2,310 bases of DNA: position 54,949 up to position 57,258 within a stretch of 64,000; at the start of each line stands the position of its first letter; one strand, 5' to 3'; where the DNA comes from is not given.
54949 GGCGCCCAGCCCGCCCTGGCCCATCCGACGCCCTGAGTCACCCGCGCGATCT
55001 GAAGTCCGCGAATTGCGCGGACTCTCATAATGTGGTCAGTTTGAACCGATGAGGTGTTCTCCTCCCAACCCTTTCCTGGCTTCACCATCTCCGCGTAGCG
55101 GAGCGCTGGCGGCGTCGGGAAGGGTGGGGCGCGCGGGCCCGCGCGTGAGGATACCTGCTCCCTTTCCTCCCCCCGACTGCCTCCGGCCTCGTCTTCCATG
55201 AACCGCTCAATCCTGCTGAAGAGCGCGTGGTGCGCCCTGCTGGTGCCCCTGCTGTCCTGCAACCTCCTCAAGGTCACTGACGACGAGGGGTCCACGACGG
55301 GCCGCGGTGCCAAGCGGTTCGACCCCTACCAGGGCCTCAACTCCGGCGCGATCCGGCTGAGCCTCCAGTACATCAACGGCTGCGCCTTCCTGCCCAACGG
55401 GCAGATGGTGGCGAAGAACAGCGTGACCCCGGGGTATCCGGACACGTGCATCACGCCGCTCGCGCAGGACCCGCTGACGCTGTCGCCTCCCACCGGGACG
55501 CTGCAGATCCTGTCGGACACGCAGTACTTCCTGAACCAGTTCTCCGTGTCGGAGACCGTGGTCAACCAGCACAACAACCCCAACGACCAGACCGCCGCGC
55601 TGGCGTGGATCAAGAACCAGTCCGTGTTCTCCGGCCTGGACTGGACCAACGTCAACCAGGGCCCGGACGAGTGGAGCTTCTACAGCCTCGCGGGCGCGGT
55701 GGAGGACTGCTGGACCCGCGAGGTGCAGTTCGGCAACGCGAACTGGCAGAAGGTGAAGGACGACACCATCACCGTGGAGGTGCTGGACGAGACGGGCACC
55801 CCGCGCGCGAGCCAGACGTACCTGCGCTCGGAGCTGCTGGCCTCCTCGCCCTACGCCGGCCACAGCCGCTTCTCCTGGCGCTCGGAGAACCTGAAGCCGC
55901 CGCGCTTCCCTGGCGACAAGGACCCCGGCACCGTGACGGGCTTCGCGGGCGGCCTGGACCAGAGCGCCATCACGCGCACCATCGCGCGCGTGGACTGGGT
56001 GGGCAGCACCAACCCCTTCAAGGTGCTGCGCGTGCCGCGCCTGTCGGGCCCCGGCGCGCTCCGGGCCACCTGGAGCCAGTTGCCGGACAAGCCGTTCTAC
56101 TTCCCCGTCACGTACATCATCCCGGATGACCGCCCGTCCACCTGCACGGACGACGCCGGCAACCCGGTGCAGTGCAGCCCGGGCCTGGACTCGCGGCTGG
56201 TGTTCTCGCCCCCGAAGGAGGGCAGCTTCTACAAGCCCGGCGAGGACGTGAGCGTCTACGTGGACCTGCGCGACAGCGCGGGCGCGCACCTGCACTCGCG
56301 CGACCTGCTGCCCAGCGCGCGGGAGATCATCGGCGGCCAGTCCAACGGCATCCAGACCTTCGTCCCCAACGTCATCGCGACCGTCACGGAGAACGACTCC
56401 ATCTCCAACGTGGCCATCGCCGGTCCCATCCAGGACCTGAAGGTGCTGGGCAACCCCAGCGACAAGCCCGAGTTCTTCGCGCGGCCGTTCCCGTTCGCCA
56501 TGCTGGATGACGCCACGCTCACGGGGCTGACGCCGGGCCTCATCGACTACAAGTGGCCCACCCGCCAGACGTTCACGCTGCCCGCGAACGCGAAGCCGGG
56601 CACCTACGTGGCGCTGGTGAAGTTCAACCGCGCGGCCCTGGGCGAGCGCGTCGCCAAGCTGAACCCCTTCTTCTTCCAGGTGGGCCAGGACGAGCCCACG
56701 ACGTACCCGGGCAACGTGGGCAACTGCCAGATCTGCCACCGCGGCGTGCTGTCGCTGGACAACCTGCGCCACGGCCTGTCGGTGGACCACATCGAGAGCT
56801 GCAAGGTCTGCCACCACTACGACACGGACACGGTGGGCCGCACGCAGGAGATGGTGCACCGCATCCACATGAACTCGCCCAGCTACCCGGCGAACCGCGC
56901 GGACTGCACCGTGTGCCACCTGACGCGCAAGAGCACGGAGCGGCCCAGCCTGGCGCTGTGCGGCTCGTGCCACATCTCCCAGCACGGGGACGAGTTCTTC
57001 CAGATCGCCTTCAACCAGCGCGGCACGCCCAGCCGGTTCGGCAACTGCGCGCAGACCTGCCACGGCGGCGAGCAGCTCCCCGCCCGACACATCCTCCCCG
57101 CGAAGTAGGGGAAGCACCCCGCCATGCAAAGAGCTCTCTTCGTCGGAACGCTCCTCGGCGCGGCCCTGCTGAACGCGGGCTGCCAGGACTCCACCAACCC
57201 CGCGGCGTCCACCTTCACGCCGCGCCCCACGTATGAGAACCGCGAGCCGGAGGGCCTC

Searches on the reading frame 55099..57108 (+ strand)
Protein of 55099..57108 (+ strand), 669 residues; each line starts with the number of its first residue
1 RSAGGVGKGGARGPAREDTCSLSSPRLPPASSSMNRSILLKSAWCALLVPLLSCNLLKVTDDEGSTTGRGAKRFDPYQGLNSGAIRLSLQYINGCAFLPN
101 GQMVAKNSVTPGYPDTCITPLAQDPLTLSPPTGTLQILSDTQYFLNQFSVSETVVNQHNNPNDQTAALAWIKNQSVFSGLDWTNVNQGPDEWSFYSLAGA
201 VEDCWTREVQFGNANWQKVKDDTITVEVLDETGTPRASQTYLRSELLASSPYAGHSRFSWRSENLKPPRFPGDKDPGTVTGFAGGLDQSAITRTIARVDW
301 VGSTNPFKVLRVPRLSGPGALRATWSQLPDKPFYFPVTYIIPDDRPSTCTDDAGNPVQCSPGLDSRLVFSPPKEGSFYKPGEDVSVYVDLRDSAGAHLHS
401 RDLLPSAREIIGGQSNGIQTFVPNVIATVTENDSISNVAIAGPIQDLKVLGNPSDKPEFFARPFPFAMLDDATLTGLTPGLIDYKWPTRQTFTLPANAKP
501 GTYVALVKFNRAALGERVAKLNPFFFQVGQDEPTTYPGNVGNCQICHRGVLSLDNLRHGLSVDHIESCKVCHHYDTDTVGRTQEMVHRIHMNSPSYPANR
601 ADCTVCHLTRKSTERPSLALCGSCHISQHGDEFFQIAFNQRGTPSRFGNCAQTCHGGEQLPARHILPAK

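Call 40: search_protein_families(library=pfam, proteins=[window:55099-57108:+], max_evalue=0.0001)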
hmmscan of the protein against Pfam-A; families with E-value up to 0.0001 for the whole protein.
window:55099-57108:+ (669 aa): 1 family
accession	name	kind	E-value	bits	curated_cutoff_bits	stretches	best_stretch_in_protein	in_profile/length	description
PF22113.1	Mtrc-MtrF_II-IV_dom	-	5.1e-05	23.3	30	0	541-658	7-166/176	Outer membrane cytochrome MtrC/MtrF-like, domains II/IV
